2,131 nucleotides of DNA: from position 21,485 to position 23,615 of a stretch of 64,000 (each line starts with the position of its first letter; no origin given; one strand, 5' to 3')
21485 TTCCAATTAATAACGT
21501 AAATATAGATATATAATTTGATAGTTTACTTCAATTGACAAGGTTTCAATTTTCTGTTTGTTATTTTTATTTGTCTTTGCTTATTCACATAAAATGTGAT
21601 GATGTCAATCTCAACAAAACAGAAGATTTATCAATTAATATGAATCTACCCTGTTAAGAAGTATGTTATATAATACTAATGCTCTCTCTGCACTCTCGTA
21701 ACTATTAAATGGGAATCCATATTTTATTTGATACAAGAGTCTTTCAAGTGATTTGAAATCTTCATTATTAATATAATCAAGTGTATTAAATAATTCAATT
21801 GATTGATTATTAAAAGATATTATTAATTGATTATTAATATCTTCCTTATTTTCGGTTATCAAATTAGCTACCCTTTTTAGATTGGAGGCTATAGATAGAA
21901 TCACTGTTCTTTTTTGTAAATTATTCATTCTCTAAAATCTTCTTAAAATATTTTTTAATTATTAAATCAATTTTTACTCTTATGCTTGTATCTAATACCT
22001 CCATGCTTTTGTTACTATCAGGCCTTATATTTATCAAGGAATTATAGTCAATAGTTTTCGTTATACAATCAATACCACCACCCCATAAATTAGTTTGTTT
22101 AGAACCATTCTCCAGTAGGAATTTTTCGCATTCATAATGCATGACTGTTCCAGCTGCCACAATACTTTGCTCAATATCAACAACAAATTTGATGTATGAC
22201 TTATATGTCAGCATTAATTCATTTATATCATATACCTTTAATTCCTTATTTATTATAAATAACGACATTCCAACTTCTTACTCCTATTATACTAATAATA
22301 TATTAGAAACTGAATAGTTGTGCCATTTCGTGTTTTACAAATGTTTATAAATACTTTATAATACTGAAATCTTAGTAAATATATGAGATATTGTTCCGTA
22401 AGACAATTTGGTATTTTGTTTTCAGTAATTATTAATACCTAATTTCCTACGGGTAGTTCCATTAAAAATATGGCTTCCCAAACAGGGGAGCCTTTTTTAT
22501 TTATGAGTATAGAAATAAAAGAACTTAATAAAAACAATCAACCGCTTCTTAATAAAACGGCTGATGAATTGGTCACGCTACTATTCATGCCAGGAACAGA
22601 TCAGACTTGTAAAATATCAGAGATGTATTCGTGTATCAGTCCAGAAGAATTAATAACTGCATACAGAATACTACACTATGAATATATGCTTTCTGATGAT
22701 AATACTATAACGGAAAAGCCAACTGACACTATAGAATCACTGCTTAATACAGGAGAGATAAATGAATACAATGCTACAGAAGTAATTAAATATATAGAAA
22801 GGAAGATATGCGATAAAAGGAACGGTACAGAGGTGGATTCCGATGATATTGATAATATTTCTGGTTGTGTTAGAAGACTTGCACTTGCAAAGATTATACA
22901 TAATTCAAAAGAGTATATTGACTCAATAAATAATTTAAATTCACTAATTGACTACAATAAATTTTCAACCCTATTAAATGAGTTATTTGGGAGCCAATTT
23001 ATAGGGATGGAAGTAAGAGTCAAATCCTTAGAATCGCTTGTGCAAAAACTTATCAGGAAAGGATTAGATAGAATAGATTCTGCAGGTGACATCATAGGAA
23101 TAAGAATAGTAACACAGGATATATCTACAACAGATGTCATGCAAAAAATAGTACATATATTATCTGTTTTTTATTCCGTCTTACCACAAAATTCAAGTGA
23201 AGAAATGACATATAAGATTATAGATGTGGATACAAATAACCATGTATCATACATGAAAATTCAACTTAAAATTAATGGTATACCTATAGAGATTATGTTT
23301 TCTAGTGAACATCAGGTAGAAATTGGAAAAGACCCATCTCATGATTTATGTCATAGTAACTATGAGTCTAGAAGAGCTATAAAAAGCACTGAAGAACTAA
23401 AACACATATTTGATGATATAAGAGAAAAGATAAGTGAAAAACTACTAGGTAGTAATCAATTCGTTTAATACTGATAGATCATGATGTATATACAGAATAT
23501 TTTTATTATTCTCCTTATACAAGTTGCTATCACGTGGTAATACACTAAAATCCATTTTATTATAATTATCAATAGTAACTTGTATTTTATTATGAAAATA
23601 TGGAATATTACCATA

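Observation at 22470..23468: Divergent RelA/SpoT-like (toxSAS-like) nucleotidyltransferase with a rewired active-site motif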

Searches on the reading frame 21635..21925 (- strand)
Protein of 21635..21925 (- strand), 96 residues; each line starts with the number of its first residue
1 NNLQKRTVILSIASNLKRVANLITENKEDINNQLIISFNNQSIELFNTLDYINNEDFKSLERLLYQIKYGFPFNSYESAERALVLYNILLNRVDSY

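Call 3: search_protein_families(library=pfam, proteins=[window:21635-21925:-], max_evalue=1)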
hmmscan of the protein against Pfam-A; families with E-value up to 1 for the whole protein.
window:21635-21925:- (96 aa): 1 family
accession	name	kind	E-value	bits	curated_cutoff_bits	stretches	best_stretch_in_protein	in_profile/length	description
PF22122.2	InlK_D2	-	0.0011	19.7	26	1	48-88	62-101/112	Internalin K domain D2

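Call 4: search_protein_families(library=ncbifam, proteins=[window:21635-21925:-], max_evalue=1)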
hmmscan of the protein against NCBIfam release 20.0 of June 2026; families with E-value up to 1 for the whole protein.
window:21635-21925:- (96 aa): 0 families

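Call 5: search_protein_families(library=padloc, proteins=[window:21635-21925:-], max_evalue=1)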
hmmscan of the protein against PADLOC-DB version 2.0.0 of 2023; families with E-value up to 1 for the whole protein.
window:21635-21925:- (96 aa): 0 families

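Call 39: search_protein_families(library=phrogs, proteins=[window:21635-21925:-], max_evalue=0.1)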
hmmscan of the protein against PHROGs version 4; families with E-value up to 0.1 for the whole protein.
window:21635-21925:- (96 aa): 1 family
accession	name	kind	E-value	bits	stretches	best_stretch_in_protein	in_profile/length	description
phrog_20879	-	unknown function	0.084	13.9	1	8-68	124-185/187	-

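Call 72: search_solved_structures(query=window:21635-21925:-, max_evalue=10)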
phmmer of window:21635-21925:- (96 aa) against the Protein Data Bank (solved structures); distinct sequences matched with E-value up to 10: 4.
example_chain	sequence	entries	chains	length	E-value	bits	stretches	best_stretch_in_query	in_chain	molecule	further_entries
4up7_A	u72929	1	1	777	0.76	13.5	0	37-79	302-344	LYSINE--TRNA LIGASE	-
4up8_A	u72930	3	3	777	0.77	13.5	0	37-79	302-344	LYSINE--TRNA LIGASE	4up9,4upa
5mux_A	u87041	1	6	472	1.2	12.9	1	39-95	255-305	2-methylcitrate dehydratase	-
6wt8_A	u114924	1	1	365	1.6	12.5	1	38-83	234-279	STING-associated CdnE c-di-GMP synthase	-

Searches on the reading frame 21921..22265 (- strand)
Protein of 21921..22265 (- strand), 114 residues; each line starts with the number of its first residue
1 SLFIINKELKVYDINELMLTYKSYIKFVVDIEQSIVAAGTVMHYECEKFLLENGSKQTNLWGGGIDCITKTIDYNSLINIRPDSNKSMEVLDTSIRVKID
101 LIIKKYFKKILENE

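Call 3: search_protein_families(library=pfam, proteins=[window:21921-22265:-], max_evalue=1)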
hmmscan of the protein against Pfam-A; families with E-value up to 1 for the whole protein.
window:21921-22265:- (114 aa): 1 family
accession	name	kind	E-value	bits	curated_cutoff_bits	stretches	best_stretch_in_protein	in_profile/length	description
PF18924.5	DUF5674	-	1.2e-26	93.2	27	1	4-105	2-108/109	Protein of unknown function (DUF5674)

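Call 4: search_protein_families(library=ncbifam, proteins=[window:21921-22265:-], max_evalue=1)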
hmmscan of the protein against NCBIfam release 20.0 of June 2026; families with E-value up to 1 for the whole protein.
window:21921-22265:- (114 aa): 0 families

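Call 5: search_protein_families(library=padloc, proteins=[window:21921-22265:-], max_evalue=1)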
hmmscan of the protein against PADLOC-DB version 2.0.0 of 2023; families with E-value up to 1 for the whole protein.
window:21921-22265:- (114 aa): 0 families

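Call 39: search_protein_families(library=phrogs, proteins=[window:21921-22265:-], max_evalue=0.1)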
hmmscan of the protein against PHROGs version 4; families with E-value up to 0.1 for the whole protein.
window:21921-22265:- (114 aa): 0 families

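Call 71: search_solved_structures(query=window:21921-22265:-, max_evalue=10, show_alignments=1)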
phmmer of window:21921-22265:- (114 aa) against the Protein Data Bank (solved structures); distinct sequences matched with E-value up to 10: 4.
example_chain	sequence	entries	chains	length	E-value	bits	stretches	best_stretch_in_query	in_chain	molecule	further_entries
7pmk_L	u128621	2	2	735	0.47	14.1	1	62-103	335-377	Protein DIA2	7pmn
3mez_A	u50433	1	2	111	0.67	13.6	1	30-86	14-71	Mannose-specific lectin 3 chain 1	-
5t1x_A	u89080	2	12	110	1.3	12.7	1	41-83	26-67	Lectin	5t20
3r0e_A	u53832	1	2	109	1.4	12.6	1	41-83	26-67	Lectin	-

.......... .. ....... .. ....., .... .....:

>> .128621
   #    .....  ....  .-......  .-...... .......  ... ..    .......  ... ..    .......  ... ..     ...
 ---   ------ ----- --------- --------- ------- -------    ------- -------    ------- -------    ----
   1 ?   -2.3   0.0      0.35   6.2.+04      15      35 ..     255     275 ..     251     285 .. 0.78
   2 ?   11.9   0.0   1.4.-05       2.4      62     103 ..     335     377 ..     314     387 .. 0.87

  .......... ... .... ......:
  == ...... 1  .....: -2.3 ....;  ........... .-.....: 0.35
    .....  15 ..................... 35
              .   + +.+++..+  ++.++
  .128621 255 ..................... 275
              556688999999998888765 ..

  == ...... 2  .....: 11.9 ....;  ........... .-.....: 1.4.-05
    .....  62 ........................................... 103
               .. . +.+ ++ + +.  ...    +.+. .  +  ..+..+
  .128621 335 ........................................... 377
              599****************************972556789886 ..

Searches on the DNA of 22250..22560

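Call 28: search_rna_families(source=window, start=22250, end=22560, threshold=evalue, max_evalue=10)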
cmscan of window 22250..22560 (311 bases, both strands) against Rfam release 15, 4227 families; matches with E-value up to 10: 12.
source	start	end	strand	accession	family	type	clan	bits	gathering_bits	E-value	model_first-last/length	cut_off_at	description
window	22427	22500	+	RF01859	Phe_leader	Cis-reg; leader;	-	29.5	55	0.0036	1-125/125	no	Phenylalanine leader peptide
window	22386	22455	-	RF02445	SpR14_sRNA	Gene; sRNA;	-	25.4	50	0.16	1-80/80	no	Streptococcus sRNA SpR14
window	22459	22524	+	RF03002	lysM-Prevotella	Cis-reg;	-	24.7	66.6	0.082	1-66/66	no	lysM-Prevotella RNA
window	22396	22504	+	RF02069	STnc70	Gene; sRNA;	-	18.4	40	0.14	1-149/149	no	Enterobacterial sRNA STnc70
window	22335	22401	+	RF00474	snosnR57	Gene; snRNA; snoRNA; CD-box;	-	18.4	50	3.8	1-95/95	no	Small nucleolar RNA snR57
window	22464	22534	-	RF01859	Phe_leader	Cis-reg; leader;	-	18.2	55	1.1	1-125/125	no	Phenylalanine leader peptide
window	22452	22560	+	RF04174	MIR4208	Gene; miRNA;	-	15.6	140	8.3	1-111/191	3'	MIR4208 microRNA precursor family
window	22388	22515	+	RF02318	TtnuHACA11a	Gene; snRNA; snoRNA; HACA-box;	-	15.1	100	3.8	1-141/141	no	Tetrahymena snoRNA TtnuHACA11a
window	22279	22324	+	RF03476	mir-7360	Gene; miRNA;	-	14.7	47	6.9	1-59/59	no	mir-7360 microRNA precursor family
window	22467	22504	+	RF00489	ctRNA_p42d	Gene; antisense;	-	13.1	50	6.6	1-46/46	no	ctRNA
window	22259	22322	-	RF00749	mir-208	Gene; miRNA;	-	12.3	56.4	8.3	1-77/77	no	mir-208 microRNA precursor family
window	22493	22544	-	RF02143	HYMAI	Gene; lncRNA;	-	9.7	80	9.9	190-241/241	no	Hydatidiform mole associated and imprinted conserved region 1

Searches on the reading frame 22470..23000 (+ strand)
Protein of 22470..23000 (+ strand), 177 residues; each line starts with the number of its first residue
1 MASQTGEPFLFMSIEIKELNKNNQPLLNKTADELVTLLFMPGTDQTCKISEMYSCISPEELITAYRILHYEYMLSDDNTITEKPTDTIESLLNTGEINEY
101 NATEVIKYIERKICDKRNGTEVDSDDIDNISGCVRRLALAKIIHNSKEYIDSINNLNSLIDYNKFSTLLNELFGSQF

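Call 54: search_solved_structures(query=window:22470-23000:+, max_evalue=10, show_alignments=2)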
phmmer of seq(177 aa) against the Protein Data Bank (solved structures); distinct sequences matched with E-value up to 10: 0.

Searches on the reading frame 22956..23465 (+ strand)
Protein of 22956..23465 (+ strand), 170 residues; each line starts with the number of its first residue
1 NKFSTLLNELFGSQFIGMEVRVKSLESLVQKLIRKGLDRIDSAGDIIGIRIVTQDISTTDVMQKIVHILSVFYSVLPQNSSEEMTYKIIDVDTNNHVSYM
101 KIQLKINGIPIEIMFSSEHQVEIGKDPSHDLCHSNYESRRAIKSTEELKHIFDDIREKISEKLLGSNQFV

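Call 32: find_homologous_proteins(query=window:22956-23465:+, max_evalue=10)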
Query seq(170 aa): 58 candidates shared short words with the query, none scored E <= 10.

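Call 34: find_homologous_proteins(query=A1, max_evalue=0.001)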
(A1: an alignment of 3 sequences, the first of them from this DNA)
Query A1 (3 sequences) (170 aa, profile of the alignment): 2235 proteins with E <= 0.001 among 5762 candidates; the best 120 are listed.
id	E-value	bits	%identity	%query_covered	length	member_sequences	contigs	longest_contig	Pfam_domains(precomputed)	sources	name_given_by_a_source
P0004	5.1e-73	263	23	78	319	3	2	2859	PF04607.24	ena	-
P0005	5.6e-73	263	22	66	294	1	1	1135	PF04607.24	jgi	-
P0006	5.1e-72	260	26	61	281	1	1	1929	PF04607.24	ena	-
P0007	8.0e-62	226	25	88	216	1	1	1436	PF04607.24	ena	-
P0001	1.1e-61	226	100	100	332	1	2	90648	PF04607.24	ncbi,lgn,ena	-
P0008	6.0e-58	214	-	-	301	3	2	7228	PF04607.24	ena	-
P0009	3.2e-57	211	-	-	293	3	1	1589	PF04607.24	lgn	-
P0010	2.5e-50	189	-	-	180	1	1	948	PF04607.24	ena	-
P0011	2.0e-49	186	25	71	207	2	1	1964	PF04607.24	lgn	-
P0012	5.4e-48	181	-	-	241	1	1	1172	PF04607.24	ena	-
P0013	1.4e-47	180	29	71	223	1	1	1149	PF04607.24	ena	-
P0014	1.7e-47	180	24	61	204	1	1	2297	PF04607.24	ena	-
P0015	1.8e-47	179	28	64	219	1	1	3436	PF04607.24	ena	-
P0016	2.0e-47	179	26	74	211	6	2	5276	PF04607.24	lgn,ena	-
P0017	2.5e-47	179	28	64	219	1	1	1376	PF04607.24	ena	-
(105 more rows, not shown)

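Call 42: predict_structure(alignment_id=A2)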
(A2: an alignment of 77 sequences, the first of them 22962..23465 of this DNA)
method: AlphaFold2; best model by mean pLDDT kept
length: 168 residues; sequences in the alignment: 77
mean_pLDDT: 68.7   pTM: 0.54
mean pLDDT of the five models: 68.7, 67.3, 66.2, 61.9, 56.3
residues with pLDDT >= 90: 0; 70-90: 94; 50-70: 61; < 50: 13
segments of 3 or more residues with pLDDT < 50: 127-132, 165-168
pLDDT, mean of each block of 10 residues (from residue 1): 77 80 82 80 76 70 71 58 54 65 74 67 50 64 73 73 53
secondary structure, 60 per line:
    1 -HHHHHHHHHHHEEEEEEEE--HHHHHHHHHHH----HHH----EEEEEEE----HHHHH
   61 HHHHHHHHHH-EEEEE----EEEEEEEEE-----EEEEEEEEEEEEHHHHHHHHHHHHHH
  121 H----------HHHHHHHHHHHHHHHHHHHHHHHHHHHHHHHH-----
elements in order: H2-12 E13-20 H23-33 E45-51 H56-70 E72-76 E81-89 E95-106 H107-121 H132-163

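Call 45: fold_search(model_id=the predicted structure, library=pdb)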
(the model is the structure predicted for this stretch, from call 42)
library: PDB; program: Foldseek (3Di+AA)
matches with E <= 10: 1527; with E <= 0.001: 24
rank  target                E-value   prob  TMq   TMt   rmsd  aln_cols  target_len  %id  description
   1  5f2v_S                2.3e-08  1.00  0.67  0.63   4.2       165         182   18  Crystal structure of the small alarmone synthethase 1 from Bacillus subtilis bound to AMPCPP (released 2015-12-16)
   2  6ewz_A                2.6e-08  1.00  0.65  0.56   4.4       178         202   22  Crystal structure of RelP (SAS2) from Staphylococcus aureus bound to AMPCPP and GTP in the pre-catalytic state (released 2018-01-24)
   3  5dec_A                2.7e-08  1.00  0.63  0.57   4.6       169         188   20  Crystal structure of the small alarmone synthetase 1 from Bacillus subtilis (released 2015-10-28)
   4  6ex0_B                2.7e-08  1.00  0.62  0.54   4.7       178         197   22  Crystal structure of RelP (SAS2) from Staphylococcus aureus bound to pppGpp in the post-catalytic state (released 2018-01-24)
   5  5f2v_T                2.9e-08  1.00  0.66  0.58   4.3       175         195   19  Crystal structure of the small alarmone synthethase 1 from Bacillus subtilis bound to AMPCPP (released 2015-12-16)
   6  6ewz_B                3.1e-08  1.00  0.65  0.56   4.3       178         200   22  Crystal structure of RelP (SAS2) from Staphylococcus aureus bound to AMPCPP and GTP in the pre-catalytic state (released 2018-01-24)
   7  5f2v_P                4.0e-08  1.00  0.64  0.60   4.6       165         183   18  Crystal structure of the small alarmone synthethase 1 from Bacillus subtilis bound to AMPCPP (released 2015-12-16)
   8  5dec_B                4.3e-08  1.00  0.64  0.57   4.6       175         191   18  Crystal structure of the small alarmone synthetase 1 from Bacillus subtilis (released 2015-10-28)
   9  5f2v_Y                5.2e-08  1.00  0.67  0.63   4.2       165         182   18  Crystal structure of the small alarmone synthethase 1 from Bacillus subtilis bound to AMPCPP (released 2015-12-16)
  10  5dec_C                5.9e-08  1.00  0.66  0.62   4.2       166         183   18  Crystal structure of the small alarmone synthetase 1 from Bacillus subtilis (released 2015-10-28)
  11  5f2v_U                7.6e-08  1.00  0.63  0.58   4.8       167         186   18  Crystal structure of the small alarmone synthethase 1 from Bacillus subtilis bound to AMPCPP (released 2015-12-16)
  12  5f2v_O                1.0e-07  1.00  0.64  0.59   4.6       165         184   18  Crystal structure of the small alarmone synthethase 1 from Bacillus subtilis bound to AMPCPP (released 2015-12-16)
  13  5f2v_X                1.2e-07  1.00  0.67  0.63   4.3       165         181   18  Crystal structure of the small alarmone synthethase 1 from Bacillus subtilis bound to AMPCPP (released 2015-12-16)
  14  6fgj_A                1.2e-07  1.00  0.63  0.55   4.7       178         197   22  Crystal structure of the small alarmone synthethase 2 from Staphylococcus aureus (released 2018-02-07)
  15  5dec_D                1.3e-07  1.00  0.66  0.60   4.4       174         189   17  Crystal structure of the small alarmone synthetase 1 from Bacillus subtilis (released 2015-10-28)
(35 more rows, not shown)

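Call 50: search_solved_structures(query=A2, max_evalue=0.001)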
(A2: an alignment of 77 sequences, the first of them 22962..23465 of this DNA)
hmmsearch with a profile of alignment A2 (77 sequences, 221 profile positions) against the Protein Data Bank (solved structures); distinct sequences matched with E-value up to 0.001: 23.
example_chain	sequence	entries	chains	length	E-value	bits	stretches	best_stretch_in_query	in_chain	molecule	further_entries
6fgk_A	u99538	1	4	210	1.9e-81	275.9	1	6-208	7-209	GTP pyrophosphokinase YwaC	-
6ewz_A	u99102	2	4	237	2.9e-70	239.3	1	18-212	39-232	GTP pyrophosphokinase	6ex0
6fgj_A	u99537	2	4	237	9.4e-70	237.6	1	18-209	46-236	GTP pyrophosphokinase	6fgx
3l9d_A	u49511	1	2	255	8e-57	195.4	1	11-212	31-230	Putative GTP pyrophosphokinase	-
5ded_D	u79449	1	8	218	1.4e-56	194.6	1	10-214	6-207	GTP pyrophosphokinase YjbM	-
5dec_A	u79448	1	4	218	1.5e-56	194.5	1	10-214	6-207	GTP pyrophosphokinase YjbM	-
2be3_A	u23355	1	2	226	6.2e-56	192.5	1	15-212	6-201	GTP pyrophosphokinase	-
5f2v_V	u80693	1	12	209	1.1e-55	191.7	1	15-214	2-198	GTP pyrophosphokinase YjbM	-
9erv_A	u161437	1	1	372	6.4e-13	51.8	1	28-166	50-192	RelA/SpoT family protein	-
7ztb_A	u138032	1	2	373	6.5e-13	51.8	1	28-166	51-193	RelA/SpoT family protein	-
5xnx_A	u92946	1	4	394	5.3e-09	39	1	53-159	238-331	Bifunctional (p)ppGpp synthase/hydrolase RelA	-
9s6k_B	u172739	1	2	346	1.8e-08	37.3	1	51-162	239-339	GTP pyrophosphokinase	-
1vj7_A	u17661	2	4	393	1.9e-08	37.2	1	54-162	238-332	Bifunctional RELA/SPOT | Bifunctional (p)ppGpp synthase/hydrolase RelA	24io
8fr8_I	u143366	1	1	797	2.1e-08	37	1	54-161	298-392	GTP pyrophosphokinase RelA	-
5iqr_8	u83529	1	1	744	4.6e-08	35.9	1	56-162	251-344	GTP pyrophosphokinase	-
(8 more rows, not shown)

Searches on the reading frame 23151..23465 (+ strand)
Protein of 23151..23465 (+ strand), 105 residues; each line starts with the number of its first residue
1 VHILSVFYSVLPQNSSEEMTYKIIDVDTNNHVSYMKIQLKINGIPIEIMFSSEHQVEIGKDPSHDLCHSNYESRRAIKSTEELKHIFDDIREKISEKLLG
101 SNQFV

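Call 49: search_solved_structures(query=window:23151-23465:+, max_evalue=10, show_alignments=4)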
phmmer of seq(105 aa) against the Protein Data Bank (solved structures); distinct sequences matched with E-value up to 10: 3.
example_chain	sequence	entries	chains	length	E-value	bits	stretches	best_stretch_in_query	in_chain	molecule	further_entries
9e5c_5q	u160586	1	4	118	1.1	12.8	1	3-43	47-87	Dynein light chain roadblock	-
9hbn_B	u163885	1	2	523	1.1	12.8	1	11-74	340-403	MoFe nitrogenase subunit K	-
5cx1_B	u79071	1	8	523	1.6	12.2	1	21-73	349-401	Nitrogenase molybdenum-iron protein beta chain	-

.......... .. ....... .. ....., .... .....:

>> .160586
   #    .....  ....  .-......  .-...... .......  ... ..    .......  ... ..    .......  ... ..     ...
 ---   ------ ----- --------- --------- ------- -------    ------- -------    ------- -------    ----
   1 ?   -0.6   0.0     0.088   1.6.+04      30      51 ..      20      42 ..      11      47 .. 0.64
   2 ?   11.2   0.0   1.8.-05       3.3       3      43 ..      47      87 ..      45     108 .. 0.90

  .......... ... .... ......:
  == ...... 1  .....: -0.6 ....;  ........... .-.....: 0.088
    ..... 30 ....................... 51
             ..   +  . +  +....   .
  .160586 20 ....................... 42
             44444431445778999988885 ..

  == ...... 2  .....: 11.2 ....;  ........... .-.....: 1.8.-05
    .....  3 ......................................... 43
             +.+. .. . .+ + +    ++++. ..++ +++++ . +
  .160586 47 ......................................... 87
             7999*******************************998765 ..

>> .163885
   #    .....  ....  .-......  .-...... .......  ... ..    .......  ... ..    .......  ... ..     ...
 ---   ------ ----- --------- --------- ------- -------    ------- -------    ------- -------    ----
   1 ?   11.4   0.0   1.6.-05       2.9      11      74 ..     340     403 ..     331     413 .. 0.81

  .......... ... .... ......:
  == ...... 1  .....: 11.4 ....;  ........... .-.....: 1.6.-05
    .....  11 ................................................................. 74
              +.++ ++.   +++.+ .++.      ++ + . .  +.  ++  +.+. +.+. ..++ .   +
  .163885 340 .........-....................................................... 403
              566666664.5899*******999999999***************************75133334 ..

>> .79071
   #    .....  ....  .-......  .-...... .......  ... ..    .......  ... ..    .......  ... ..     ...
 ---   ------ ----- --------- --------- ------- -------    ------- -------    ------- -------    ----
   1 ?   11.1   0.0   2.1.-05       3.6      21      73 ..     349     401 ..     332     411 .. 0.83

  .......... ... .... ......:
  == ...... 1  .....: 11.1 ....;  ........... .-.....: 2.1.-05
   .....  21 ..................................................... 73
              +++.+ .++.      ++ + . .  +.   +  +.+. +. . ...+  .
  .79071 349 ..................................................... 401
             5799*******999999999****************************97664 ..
